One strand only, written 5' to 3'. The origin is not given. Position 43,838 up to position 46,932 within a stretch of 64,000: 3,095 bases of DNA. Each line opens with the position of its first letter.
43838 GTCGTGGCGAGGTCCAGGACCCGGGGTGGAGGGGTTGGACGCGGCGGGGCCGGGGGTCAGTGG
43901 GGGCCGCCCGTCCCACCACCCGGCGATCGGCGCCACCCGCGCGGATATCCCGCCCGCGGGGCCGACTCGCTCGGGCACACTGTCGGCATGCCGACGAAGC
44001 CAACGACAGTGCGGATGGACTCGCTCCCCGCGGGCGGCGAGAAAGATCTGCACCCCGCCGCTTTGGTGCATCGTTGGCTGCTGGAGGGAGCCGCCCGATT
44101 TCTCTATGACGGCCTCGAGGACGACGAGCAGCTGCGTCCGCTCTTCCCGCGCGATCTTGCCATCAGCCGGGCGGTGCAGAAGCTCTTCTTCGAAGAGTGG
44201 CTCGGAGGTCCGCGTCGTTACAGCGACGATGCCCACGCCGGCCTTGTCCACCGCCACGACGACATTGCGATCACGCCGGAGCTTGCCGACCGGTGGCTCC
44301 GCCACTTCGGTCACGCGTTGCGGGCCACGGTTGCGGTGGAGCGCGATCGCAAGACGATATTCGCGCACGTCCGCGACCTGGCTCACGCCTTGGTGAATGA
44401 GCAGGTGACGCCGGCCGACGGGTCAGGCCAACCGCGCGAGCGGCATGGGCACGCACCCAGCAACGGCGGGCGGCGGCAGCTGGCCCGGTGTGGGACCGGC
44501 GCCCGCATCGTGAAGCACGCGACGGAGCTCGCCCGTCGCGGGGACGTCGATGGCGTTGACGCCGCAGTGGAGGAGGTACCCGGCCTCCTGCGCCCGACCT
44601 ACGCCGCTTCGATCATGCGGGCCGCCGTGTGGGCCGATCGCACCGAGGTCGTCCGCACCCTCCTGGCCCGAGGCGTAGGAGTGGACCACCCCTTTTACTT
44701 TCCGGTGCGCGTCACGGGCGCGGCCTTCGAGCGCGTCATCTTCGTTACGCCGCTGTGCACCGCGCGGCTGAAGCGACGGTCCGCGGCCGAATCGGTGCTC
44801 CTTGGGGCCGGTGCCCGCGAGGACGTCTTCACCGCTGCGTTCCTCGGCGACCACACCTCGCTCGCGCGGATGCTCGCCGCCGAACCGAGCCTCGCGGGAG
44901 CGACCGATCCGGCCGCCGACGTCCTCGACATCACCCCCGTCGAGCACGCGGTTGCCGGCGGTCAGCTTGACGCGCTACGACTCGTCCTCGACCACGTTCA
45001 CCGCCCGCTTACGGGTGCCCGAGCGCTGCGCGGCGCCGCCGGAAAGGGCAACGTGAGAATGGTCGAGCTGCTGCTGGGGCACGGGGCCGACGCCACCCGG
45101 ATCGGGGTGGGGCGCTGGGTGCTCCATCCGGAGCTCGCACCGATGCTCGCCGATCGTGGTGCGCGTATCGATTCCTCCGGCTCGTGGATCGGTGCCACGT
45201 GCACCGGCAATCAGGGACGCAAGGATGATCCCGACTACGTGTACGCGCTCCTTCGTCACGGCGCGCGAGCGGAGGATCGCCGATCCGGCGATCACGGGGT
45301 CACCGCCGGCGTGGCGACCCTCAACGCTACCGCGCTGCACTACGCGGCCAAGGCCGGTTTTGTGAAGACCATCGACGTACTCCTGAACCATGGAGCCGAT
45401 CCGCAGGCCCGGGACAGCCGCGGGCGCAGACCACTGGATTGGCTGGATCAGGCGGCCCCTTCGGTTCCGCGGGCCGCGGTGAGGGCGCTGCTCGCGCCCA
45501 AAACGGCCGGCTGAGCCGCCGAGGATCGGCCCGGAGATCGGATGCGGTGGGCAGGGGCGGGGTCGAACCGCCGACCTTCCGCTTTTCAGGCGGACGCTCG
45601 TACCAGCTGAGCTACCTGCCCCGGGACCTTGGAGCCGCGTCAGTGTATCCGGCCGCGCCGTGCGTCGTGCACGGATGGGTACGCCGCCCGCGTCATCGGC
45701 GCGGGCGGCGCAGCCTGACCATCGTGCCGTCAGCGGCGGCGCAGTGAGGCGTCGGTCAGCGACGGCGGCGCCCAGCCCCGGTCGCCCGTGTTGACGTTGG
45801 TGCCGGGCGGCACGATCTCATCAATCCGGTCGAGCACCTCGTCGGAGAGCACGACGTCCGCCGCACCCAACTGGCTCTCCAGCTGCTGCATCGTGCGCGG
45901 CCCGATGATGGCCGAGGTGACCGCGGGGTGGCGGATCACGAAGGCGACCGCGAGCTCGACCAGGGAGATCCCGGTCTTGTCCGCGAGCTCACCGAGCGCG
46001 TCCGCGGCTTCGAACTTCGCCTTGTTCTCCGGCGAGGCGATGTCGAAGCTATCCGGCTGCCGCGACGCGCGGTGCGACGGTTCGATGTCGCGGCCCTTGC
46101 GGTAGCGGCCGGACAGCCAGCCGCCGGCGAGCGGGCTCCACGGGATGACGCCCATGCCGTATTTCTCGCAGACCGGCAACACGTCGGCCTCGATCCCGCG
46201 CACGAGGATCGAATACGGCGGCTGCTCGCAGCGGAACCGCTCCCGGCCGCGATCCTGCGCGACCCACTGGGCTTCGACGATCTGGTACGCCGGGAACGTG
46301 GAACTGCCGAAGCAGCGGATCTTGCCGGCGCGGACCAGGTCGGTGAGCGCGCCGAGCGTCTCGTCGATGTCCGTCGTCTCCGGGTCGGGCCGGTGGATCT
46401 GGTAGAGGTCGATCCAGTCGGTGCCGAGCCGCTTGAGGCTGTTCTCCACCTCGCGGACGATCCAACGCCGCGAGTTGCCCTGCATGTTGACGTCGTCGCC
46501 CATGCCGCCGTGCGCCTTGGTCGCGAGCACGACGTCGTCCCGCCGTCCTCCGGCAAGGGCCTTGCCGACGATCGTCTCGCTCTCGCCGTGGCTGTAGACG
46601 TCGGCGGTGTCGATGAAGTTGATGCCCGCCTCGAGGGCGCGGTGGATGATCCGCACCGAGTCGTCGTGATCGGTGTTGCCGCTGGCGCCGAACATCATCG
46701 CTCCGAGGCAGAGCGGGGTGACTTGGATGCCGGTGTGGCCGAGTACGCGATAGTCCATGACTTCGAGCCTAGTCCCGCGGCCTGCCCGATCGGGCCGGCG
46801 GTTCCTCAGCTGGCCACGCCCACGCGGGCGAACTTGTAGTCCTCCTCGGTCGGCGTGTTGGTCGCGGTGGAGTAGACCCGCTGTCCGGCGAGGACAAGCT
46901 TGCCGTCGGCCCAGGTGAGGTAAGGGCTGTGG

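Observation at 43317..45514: Truncated hemoglobin fused to ankyrin repeats, divergently paired with a MarR regulator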

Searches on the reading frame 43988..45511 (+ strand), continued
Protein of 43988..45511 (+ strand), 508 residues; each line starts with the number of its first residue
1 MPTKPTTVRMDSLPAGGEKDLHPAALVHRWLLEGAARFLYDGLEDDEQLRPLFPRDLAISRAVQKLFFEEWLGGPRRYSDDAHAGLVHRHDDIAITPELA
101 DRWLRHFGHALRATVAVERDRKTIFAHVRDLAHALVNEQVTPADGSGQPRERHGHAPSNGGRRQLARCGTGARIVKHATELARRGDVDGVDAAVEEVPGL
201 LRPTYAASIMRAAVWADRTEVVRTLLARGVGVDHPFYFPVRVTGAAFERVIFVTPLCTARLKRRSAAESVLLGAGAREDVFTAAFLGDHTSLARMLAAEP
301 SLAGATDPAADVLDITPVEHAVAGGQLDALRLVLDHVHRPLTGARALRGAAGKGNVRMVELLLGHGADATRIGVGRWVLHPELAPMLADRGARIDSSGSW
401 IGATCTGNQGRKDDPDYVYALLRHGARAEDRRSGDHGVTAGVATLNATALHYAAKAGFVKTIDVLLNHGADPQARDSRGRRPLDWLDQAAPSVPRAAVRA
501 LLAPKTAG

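Call 43: predict_structure(alignment_id=A3)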
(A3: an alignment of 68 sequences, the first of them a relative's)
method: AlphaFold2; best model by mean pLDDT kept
length: 520 residues; sequences in the alignment: 68
mean_pLDDT: 75.6   pTM: 0.62
mean pLDDT of the five models: 75.6, 75.1, 71.3, 64.8, 61.8
residues with pLDDT >= 90: 167; 70-90: 187; 50-70: 75; < 50: 91
segments of 3 or more residues with pLDDT < 50: 1-24, 90-102, 147-179, 252-258, 320-322, 446-454
pLDDT, mean of each block of 10 residues (from residue 1): 29 33 49 85 90 85 63 73 66 46 65 91 93 83 55 33 36 37 75 97 87 80 94 95 72 44 83 93 91 92 95 74 73 93 85 79 89 92 71 83 75 70 83 87 58 66 94 94 94 94 94 72
secondary structure, 60 per line:
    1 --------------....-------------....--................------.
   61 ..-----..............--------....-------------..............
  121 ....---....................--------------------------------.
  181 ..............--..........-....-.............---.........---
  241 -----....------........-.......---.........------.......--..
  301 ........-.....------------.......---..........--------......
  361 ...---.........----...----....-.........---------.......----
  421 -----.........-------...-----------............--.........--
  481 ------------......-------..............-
elements in order: H15-18 H32-35 H38-53 H68-81 H90-93 H107-124 H128-147 H180-194 H197-206 H208-211 H213-225 H229-237 E246-249 H256-259 E260-263 H265-271 H275-283 H290-296 H299-308 H310-314 H327-333 H337-346 H355-363 H367-375 H387-390 H392-400 H410-416 H426-434 E442-444 E456-459 H460-467 H470-478 H493-498 H506-519

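Call 84: search_protein_families(library=padloc, proteins=[window:43988-45511:+, P0016], max_evalue=0.01)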
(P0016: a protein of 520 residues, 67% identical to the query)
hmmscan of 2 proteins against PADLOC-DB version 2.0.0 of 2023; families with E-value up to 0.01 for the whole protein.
window:43988-45511:+ (508 aa): 1 family
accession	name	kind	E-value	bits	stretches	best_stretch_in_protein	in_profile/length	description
PDLC04783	PDC-M72A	-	1.8e-06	25.5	1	350-502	237-386/392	-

P0016 (520 aa): 2 families
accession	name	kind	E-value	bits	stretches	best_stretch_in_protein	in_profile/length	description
PDLC04783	PDC-M72A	-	1.6e-09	35.5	1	361-515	237-388/392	-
PDLC02908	Ankyrin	-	0.00089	15.6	1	458-514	770-823/880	-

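Call 85: search_protein_families(library=pfam, proteins=[P0016], max_evalue=0.001)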
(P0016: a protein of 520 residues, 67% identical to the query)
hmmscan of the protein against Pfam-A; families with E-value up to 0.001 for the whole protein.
P0016 (520 aa): 6 families
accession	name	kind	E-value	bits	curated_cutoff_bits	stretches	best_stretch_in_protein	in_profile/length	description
PF01152.27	Bac_globin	-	1.1e-22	80.9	21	1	32-145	2-119/121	Bacterial-like globin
PF12796.13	Ank_2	-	2.4e-17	63.7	27.3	2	425-496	9-66/90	Ankyrin repeats (3 copies)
PF00023.36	Ank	-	3.8e-16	58.7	21.1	1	459-487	4-32/33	Ankyrin repeat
PF13857.12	Ank_5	-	9.1e-12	45.5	27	1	458-495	17-54/56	Ankyrin repeats (many copies)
PF13606.12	Ank_3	-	1.8e-11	43.5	22.3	0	458-484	3-29/30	Ankyrin repeat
PF13637.12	Ank_4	-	4.4e-11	43.2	22.7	0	461-495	1-35/50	Ankyrin repeats (many copies)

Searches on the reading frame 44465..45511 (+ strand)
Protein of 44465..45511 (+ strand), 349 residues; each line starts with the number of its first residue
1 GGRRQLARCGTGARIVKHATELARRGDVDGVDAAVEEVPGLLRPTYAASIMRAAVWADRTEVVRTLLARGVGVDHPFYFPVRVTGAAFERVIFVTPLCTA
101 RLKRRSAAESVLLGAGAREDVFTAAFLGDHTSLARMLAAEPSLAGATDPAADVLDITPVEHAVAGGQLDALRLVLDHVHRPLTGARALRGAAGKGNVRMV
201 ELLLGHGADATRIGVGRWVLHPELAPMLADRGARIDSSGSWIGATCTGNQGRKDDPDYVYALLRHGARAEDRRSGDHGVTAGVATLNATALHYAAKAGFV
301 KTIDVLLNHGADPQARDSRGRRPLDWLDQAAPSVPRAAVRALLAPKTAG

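Call 45: search_protein_representatives(protein=window:44465-45511:+)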
Query: 349 residues. Proteins with E-value up to 0.001 (for the whole library): 28543; up to 1e-10: 2807; up to 1e-30: 91. The best 150 are listed.
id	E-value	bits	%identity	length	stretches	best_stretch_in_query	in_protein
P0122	4.2e-130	450.4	61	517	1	3-344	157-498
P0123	1.4e-110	386.2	57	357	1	5-346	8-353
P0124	1.1e-89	317.4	55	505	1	4-343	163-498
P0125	1.4e-83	297.4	58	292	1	51-345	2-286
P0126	1.8e-76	274.1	50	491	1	16-342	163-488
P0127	4.6e-71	256.2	71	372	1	21-205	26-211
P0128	5.5e-70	252.7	46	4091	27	286-325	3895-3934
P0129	9.1e-68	245.4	69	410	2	2-108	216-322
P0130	2.4e-65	237.5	72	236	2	171-325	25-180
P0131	7.2e-65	235.9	58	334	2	149-344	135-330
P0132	4.6e-64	233.2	70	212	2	191-327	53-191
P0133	5.1e-58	213.4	62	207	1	112-288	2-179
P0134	7.5e-57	209.5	74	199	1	83-227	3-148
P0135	7.5e-57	209.5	75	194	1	118-258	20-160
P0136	8.8e-57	209.3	65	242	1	164-336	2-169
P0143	6.8e-50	186.7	39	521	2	20-343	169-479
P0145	2.1e-48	181.8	40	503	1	23-341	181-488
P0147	1.3e-47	179.2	44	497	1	20-344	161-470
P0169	6.7e-39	150.5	41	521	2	17-343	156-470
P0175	8.6e-38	146.9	39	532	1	17-344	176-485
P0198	2.5e-34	135.5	36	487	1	17-343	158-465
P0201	1.1e-33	133.4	38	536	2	19-344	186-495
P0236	1.9e-28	116.2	34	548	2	14-329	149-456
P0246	1.3e-27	113.4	33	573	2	17-327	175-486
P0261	2.2e-26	109.4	38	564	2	18-344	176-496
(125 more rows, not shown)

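Call 46: search_protein_families(library=pfam, proteins=[P0143, P0145, P0147, P0169, P0175, P0198, P0201, P0236, P0246, P0261], max_evalue=0.001)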
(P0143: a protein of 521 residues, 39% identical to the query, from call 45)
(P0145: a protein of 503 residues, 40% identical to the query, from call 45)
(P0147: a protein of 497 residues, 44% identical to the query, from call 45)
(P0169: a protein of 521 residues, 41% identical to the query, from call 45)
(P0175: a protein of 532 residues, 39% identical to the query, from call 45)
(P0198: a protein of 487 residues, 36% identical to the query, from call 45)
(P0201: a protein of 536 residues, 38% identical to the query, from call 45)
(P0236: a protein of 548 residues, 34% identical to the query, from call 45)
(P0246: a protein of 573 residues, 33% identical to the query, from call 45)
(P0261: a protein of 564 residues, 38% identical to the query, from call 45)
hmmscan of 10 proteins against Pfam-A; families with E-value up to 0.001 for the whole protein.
P0143 (521 aa): 7 families
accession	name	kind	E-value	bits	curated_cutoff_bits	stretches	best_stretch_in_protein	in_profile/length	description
PF12796.13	Ank_2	-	9.9e-34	116.2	27.3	2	401-466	7-71/90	Ankyrin repeats (3 copies)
PF00023.36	Ank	-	2.1e-32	109.8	21.1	1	423-452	2-31/33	Ankyrin repeat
PF13637.12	Ank_4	-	5.7e-23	80.9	22.7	1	402-443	8-50/50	Ankyrin repeats (many copies)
PF01152.27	Bac_globin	-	9.6e-23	81.1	21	1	30-144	2-119/121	Bacterial-like globin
PF13606.12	Ank_3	-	6.5e-21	72.3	22.3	0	423-450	2-29/30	Ankyrin repeat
PF13857.12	Ank_5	-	2.6e-13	50.4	27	0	421-460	14-53/56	Ankyrin repeats (many copies)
PF24521.3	Ank_KRIT1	-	4.5e-08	33.4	80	0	425-505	48-130/149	KRIT1 ankyrin-repeats domain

P0145 (503 aa): 7 families
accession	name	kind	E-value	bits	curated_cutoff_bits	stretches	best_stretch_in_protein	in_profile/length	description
PF00023.36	Ank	-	7.6e-25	86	21.1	1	434-464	2-32/33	Ankyrin repeat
PF12796.13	Ank_2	-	6.9e-24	84.7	27.3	2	414-476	9-69/90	Ankyrin repeats (3 copies)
PF13637.12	Ank_4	-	2e-16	60.1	22.7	0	413-454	8-50/50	Ankyrin repeats (many copies)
PF13606.12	Ank_3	-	3.4e-16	57.9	22.3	1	434-462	2-30/30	Ankyrin repeat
PF01152.27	Bac_globin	-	1.7e-13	51.3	21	1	39-151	4-119/121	Bacterial-like globin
PF13857.12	Ank_5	-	1.2e-08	35.6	27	1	422-472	2-54/56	Ankyrin repeats (many copies)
PF24521.3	Ank_KRIT1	-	1e-05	25.8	80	0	280-336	24-70/149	KRIT1 ankyrin-repeats domain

P0147 (497 aa): 7 families
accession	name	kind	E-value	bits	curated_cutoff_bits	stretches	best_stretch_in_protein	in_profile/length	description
PF12796.13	Ank_2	-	1.5e-22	80.4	27.3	2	389-478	8-88/90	Ankyrin repeats (3 copies)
PF13637.12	Ank_4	-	1.6e-22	79.5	22.7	1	390-432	9-50/50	Ankyrin repeats (many copies)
PF00023.36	Ank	-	2e-20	72.2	21.1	1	412-442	2-32/33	Ankyrin repeat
PF01152.27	Bac_globin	-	3.8e-17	63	21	1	24-135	2-117/121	Bacterial-like globin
PF13606.12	Ank_3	-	2.5e-12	46.1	22.3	0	413-439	3-29/30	Ankyrin repeat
PF13857.12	Ank_5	-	7.5e-12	45.8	27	1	397-450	1-53/56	Ankyrin repeats (many copies)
PF24521.3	Ank_KRIT1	-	5.6e-09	36.3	80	1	148-250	10-112/149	KRIT1 ankyrin-repeats domain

P0169 (521 aa): 7 families
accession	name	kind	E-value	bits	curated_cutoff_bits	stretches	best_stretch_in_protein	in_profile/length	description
PF00023.36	Ank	-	1.5e-17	63.2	21.1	0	414-445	2-33/33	Ankyrin repeat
PF12796.13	Ank_2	-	8e-17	62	27.3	1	394-481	9-90/90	Ankyrin repeats (3 copies)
PF01152.27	Bac_globin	-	1.1e-13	51.9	21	1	26-116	6-99/121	Bacterial-like globin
PF13637.12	Ank_4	-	1.8e-13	50.8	22.7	0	193-217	2-26/50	Ankyrin repeats (many copies)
PF13606.12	Ank_3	-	6.5e-12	44.8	22.3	0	191-215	5-29/30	Ankyrin repeat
PF13857.12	Ank_5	-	2.2e-10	41.1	27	1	401-451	1-53/56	Ankyrin repeats (many copies)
PF24521.3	Ank_KRIT1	-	3.4e-09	37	80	1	161-252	25-111/149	KRIT1 ankyrin-repeats domain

P0175 (532 aa): 8 families
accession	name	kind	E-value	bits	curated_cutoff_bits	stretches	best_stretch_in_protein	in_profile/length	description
PF12796.13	Ank_2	-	4e-26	91.8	27.3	2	406-495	8-90/90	Ankyrin repeats (3 copies)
PF00023.36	Ank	-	3.5e-25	87.1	21.1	2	428-458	2-32/33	Ankyrin repeat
PF13637.12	Ank_4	-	3e-24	85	22.7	2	432-469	1-38/50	Ankyrin repeats (many copies)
PF01152.27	Bac_globin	-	1.7e-20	73.8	21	1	33-146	2-121/121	Bacterial-like globin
PF13857.12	Ank_5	-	3e-18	66.2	27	1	414-466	1-54/56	Ankyrin repeats (many copies)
PF13606.12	Ank_3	-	6.5e-18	63.2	22.3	0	209-236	3-30/30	Ankyrin repeat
PF24521.3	Ank_KRIT1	-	3.4e-06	27.3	80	0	201-263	40-103/149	KRIT1 ankyrin-repeats domain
PF18321.7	3HCDH_RFF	-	7.3e-05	23.5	23.6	0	329-364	12-46/69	3-hydroxybutyryl-CoA dehydrogenase reduced Rossmann-fold domain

P0198 (487 aa): 8 families
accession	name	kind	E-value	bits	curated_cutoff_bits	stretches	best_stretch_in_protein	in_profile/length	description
PF12796.13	Ank_2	-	9.7e-24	84.2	27.3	3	387-469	8-83/90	Ankyrin repeats (3 copies)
PF00023.36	Ank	-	3.2e-23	80.9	21.1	2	410-439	3-32/33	Ankyrin repeat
PF13606.12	Ank_3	-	1.2e-19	68.4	22.3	1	191-215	5-29/30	Ankyrin repeat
PF13637.12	Ank_4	-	2.1e-19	69.6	22.7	2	421-451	9-39/50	Ankyrin repeats (many copies)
PF01152.27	Bac_globin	-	1.5e-14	54.7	21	1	33-142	1-117/121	Bacterial-like globin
PF13857.12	Ank_5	-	1.4e-13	51.3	27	1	398-448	4-55/56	Ankyrin repeats (many copies)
PF24521.3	Ank_KRIT1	-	1.4e-07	31.8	80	0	162-238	24-97/149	KRIT1 ankyrin-repeats domain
PF23745.1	ANK_LRRK2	-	1.7e-06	28.3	27.5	0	185-247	28-86/130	LRRK2 ANK repeat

P0201 (536 aa): 7 families
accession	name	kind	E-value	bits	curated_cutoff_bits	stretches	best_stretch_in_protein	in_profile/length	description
PF12796.13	Ank_2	-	2.6e-23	82.8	27.3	2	414-504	7-90/90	Ankyrin repeats (3 copies)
PF01152.27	Bac_globin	-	6.5e-20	72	21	1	40-150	2-118/121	Bacterial-like globin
PF13637.12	Ank_4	-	7.8e-19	67.8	22.7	1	415-457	8-50/50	Ankyrin repeats (many copies)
PF00023.36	Ank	-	5.1e-16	58.3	21.1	0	437-467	2-32/33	Ankyrin repeat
PF13857.12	Ank_5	-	9.2e-13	48.7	27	1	423-474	1-53/56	Ankyrin repeats (many copies)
PF13606.12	Ank_3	-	1.8e-12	46.5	22.3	0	218-244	4-30/30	Ankyrin repeat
PF24521.3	Ank_KRIT1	-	3.7e-06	27.2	80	0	438-532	47-143/149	KRIT1 ankyrin-repeats domain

P0236 (548 aa): 7 families
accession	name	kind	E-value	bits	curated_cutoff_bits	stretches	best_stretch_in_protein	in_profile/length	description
PF00023.36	Ank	-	7e-36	120.7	21.1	2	413-445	1-33/33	Ankyrin repeat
PF12796.13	Ank_2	-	4.9e-35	120.4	27.3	4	392-479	8-88/90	Ankyrin repeats (3 copies)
PF13637.12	Ank_4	-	3e-27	94.5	22.7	2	396-434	12-50/50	Ankyrin repeats (many copies)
PF13606.12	Ank_3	-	4.2e-25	85.1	22.3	0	413-441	1-29/30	Ankyrin repeat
PF13857.12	Ank_5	-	6.9e-24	84.1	27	2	470-523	1-55/56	Ankyrin repeats (many copies)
PF01152.27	Bac_globin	-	2e-17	63.9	21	1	16-130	4-121/121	Bacterial-like globin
PF24521.3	Ank_KRIT1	-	0.00012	22.3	80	0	188-252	50-107/149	KRIT1 ankyrin-repeats domain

P0246 (573 aa): 8 families
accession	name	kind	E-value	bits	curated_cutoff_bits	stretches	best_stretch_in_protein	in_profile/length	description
PF12796.13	Ank_2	-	1.9e-51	173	27.3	6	427-513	11-90/90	Ankyrin repeats (3 copies)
PF00023.36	Ank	-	3.3e-38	128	21.1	3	445-477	1-33/33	Ankyrin repeat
PF13637.12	Ank_4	-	1.6e-33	114.4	22.7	3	500-535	14-49/50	Ankyrin repeats (many copies)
PF13857.12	Ank_5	-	9.8e-29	99.6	27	2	502-555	1-55/56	Ankyrin repeats (many copies)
PF13606.12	Ank_3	-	2.2e-28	95.2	22.3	1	515-543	1-29/30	Ankyrin repeat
PF01152.27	Bac_globin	-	3.1e-14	53.6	21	1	33-147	2-120/121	Bacterial-like globin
PF24521.3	Ank_KRIT1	-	3.6e-12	46.7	80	0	509-572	78-141/149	KRIT1 ankyrin-repeats domain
PF23745.1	ANK_LRRK2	-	1.8e-05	25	27.5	0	324-383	66-128/130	LRRK2 ANK repeat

P0261 (564 aa): 8 families
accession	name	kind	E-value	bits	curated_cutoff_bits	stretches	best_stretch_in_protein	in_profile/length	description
PF12796.13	Ank_2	-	5.8e-41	139.4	27.3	3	490-562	12-82/90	Ankyrin repeats (3 copies)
PF00023.36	Ank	-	4.1e-36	121.4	21.1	2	438-469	1-32/33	Ankyrin repeat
PF13606.12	Ank_3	-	8.2e-35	114.8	22.3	1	438-467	1-30/30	Ankyrin repeat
PF13637.12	Ank_4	-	3.5e-28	97.5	22.7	2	511-559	1-49/50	Ankyrin repeats (many copies)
PF01152.27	Bac_globin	-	2.2e-18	67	21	1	33-154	2-120/121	Bacterial-like globin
PF13857.12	Ank_5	-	3.2e-18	66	27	2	494-547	1-56/56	Ankyrin repeats (many copies)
PF23745.1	ANK_LRRK2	-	3.2e-07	30.7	27.5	0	488-559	43-112/130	LRRK2 ANK repeat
PF24521.3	Ank_KRIT1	-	5.6e-07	29.8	80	0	283-341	22-70/149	KRIT1 ankyrin-repeats domain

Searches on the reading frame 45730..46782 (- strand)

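Call 85: search_protein_families(library=pfam, proteins=[window:45730-46782:-], max_evalue=0.001)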
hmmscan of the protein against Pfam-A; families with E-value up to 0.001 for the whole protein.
window:45730-46782:- (350 aa): 1 family
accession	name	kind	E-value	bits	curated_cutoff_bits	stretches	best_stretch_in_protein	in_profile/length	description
PF00248.27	Aldo_ket_red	-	1.4e-81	274.2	24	1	23-324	1-290/291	Aldo/keto reductase family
